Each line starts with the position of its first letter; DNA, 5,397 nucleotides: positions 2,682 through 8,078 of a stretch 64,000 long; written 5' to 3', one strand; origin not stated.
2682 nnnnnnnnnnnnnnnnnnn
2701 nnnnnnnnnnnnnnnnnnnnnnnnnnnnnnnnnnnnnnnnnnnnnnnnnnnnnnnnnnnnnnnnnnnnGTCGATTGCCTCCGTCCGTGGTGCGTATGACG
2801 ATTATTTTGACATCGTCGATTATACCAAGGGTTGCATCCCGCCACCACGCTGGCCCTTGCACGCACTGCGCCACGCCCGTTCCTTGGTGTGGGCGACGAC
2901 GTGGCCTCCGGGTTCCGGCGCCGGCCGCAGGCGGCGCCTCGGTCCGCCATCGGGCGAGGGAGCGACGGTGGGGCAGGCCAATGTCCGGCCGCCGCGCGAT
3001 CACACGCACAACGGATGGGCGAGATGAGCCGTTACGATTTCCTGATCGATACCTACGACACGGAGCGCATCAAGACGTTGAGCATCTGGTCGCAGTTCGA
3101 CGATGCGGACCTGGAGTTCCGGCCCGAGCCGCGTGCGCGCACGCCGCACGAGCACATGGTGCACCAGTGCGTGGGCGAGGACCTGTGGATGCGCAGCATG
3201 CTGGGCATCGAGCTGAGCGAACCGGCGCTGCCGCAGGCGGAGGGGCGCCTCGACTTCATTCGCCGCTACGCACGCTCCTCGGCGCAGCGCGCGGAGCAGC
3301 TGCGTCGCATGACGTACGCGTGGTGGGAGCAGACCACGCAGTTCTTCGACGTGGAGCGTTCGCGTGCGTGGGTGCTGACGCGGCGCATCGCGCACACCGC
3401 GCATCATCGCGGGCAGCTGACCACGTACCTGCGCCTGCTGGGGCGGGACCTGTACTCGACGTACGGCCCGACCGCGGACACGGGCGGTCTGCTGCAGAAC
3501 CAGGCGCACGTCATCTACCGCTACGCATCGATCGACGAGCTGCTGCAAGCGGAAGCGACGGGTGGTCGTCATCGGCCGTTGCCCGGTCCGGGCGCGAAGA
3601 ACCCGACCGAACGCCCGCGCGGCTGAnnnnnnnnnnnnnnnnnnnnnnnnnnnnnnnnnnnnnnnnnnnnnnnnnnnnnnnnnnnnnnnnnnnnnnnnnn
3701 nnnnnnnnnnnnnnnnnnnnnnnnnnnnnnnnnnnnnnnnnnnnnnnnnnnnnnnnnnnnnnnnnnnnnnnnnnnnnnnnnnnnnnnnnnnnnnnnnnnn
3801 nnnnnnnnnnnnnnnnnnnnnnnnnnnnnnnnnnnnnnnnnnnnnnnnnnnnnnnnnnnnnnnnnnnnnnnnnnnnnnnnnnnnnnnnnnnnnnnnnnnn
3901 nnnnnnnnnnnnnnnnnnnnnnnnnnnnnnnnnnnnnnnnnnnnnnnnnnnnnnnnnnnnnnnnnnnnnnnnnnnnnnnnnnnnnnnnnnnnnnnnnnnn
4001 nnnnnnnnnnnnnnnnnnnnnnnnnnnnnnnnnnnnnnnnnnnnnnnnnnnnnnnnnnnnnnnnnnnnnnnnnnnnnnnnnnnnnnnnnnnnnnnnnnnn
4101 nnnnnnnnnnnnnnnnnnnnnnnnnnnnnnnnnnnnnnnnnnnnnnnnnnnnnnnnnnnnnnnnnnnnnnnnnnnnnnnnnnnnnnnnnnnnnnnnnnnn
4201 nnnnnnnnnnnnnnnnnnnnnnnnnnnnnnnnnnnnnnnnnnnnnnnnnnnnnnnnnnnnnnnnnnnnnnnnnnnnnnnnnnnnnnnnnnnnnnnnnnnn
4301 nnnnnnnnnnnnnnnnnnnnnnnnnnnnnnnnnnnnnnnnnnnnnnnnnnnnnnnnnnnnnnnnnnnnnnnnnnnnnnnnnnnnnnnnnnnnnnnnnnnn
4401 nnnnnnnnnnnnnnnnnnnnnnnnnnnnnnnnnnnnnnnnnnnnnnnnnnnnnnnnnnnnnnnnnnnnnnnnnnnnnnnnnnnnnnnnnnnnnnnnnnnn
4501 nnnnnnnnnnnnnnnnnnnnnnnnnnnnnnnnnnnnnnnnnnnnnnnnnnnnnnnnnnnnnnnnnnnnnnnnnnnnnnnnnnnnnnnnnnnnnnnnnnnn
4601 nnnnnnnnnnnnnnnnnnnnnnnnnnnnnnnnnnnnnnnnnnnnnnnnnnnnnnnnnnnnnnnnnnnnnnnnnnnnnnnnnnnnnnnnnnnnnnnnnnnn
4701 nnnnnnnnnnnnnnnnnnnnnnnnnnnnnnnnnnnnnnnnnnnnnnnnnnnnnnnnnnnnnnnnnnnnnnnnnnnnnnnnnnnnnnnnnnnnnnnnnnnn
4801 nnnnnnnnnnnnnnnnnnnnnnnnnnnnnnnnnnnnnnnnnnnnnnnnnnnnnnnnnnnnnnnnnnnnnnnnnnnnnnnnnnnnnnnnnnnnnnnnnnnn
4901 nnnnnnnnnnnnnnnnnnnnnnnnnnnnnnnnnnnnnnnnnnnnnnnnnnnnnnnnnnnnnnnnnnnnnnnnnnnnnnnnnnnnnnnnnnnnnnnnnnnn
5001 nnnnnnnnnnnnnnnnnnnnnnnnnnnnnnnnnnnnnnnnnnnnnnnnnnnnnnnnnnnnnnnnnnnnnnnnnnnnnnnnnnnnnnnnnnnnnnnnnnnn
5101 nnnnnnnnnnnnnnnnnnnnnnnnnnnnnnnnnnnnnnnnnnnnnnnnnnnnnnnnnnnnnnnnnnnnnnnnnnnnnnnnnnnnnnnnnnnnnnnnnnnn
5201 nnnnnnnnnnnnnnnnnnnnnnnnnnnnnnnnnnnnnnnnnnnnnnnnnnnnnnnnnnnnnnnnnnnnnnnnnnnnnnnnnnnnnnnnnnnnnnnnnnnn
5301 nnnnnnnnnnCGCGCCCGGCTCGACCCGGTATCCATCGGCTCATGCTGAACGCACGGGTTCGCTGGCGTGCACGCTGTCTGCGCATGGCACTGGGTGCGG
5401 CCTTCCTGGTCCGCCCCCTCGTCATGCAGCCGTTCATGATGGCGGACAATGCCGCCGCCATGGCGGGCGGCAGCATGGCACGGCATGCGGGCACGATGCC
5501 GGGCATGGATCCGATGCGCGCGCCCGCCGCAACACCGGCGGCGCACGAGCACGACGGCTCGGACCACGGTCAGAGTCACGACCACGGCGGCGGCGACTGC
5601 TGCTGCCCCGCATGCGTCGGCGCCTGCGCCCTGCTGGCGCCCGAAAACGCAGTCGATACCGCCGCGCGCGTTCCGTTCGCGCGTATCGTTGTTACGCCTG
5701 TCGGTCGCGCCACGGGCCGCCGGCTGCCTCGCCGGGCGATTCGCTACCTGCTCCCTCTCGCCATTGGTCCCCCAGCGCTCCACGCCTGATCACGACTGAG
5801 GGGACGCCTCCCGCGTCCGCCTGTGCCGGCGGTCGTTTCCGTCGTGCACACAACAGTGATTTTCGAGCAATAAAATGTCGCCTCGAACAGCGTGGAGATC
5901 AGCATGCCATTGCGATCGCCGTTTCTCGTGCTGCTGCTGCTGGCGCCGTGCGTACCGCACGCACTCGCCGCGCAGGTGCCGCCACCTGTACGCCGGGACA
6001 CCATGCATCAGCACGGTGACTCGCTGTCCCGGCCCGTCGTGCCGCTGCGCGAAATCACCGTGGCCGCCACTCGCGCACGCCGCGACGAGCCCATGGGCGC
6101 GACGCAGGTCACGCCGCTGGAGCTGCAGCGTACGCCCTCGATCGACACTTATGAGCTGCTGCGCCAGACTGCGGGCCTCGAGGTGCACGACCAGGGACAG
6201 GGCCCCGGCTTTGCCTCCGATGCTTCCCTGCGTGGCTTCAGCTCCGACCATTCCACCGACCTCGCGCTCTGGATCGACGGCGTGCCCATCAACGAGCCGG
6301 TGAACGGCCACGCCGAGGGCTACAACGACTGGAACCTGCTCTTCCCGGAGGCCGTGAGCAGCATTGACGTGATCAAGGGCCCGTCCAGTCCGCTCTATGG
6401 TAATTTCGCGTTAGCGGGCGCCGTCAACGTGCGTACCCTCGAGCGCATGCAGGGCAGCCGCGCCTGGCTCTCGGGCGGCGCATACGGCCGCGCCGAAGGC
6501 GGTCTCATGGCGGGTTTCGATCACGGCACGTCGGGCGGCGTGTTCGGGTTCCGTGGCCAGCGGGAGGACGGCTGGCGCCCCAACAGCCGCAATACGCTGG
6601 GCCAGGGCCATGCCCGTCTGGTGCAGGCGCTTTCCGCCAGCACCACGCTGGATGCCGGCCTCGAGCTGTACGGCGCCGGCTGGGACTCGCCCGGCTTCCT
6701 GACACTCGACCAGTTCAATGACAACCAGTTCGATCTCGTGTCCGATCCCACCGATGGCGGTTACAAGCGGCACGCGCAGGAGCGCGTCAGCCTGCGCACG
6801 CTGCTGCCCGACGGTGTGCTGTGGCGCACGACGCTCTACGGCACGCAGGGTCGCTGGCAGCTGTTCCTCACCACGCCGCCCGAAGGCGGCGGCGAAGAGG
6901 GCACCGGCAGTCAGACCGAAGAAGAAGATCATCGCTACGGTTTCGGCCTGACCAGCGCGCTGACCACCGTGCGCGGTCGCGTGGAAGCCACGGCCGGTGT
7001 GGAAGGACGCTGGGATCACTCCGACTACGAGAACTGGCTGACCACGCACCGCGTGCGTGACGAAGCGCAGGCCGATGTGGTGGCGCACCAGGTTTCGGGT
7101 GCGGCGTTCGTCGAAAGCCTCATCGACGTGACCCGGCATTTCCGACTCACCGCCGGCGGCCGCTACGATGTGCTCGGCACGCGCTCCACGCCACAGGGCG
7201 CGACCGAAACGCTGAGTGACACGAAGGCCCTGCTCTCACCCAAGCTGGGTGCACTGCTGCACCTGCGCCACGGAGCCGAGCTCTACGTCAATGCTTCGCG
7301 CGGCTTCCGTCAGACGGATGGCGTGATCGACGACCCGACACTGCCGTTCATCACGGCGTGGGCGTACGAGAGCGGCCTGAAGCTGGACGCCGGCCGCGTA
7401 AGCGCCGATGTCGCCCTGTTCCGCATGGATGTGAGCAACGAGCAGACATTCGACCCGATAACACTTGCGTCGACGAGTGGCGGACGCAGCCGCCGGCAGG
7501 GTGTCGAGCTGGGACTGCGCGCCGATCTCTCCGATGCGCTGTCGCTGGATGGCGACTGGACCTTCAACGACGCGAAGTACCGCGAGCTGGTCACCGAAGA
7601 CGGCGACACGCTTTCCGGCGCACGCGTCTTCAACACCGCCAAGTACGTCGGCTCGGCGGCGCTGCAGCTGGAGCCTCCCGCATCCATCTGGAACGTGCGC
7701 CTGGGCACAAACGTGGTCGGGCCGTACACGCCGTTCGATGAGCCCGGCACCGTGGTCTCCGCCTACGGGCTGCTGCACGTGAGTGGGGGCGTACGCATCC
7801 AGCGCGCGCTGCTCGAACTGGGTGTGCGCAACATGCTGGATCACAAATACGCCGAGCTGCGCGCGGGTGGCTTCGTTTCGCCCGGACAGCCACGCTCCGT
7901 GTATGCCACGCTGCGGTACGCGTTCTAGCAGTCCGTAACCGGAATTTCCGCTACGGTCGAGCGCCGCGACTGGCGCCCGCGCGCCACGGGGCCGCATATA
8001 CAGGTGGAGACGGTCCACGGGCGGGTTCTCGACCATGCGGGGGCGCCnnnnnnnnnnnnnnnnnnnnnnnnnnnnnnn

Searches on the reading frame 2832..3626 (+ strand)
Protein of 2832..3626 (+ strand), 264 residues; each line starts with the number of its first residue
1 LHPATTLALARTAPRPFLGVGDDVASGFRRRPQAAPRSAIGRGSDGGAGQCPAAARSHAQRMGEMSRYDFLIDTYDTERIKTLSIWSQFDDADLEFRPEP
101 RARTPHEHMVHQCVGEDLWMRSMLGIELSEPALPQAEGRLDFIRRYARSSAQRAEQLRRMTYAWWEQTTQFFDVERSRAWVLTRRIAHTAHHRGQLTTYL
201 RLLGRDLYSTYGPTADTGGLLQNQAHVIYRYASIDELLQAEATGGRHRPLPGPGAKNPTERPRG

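Call 46: search_protein_families(library=pfam, proteins=[window:2832-3626:+], max_evalue=0.001)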
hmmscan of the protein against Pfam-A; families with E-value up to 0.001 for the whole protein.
window:2832-3626:+ (264 aa): 2 families
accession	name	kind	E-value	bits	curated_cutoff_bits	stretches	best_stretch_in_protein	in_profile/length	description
PF05163.17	DinB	-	4.2e-11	43.5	23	1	78-214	15-156/165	DinB family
PF12867.12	DinB_2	-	1.3e-07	32.6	24.8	1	75-196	2-128/128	DinB superfamily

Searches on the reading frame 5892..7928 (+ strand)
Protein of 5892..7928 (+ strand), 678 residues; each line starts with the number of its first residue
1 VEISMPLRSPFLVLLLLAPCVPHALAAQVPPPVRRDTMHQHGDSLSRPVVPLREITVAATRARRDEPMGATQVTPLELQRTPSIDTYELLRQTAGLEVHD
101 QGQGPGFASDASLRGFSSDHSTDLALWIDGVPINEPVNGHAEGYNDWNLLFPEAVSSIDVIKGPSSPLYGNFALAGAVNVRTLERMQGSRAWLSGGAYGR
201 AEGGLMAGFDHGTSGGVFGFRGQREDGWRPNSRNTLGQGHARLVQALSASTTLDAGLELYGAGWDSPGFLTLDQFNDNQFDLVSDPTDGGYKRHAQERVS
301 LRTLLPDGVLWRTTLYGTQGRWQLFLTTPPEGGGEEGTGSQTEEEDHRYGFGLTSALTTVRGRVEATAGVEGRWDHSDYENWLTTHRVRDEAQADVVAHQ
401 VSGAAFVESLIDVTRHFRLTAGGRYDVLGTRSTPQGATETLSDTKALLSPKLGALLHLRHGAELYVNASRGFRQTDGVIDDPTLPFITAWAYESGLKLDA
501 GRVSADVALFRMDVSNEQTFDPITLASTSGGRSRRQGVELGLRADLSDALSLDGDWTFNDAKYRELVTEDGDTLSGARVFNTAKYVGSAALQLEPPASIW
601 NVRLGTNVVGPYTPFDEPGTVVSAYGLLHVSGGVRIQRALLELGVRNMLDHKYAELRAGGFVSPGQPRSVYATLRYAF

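Call 46: search_protein_families(library=pfam, proteins=[window:5892-7928:+], max_evalue=0.001)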
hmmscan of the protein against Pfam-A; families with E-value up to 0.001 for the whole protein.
window:5892-7928:+ (678 aa): 2 families
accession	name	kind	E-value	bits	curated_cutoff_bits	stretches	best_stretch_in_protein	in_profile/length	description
PF00593.30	TonB_dep_Rec_b-barrel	-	2.3e-30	107.3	27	1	252-647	16-435/436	TonB dependent receptor-like, beta-barrel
PF07715.20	Plug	-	5.5e-20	72.3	23.9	1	64-177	3-107/107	TonB-dependent Receptor Plug Domain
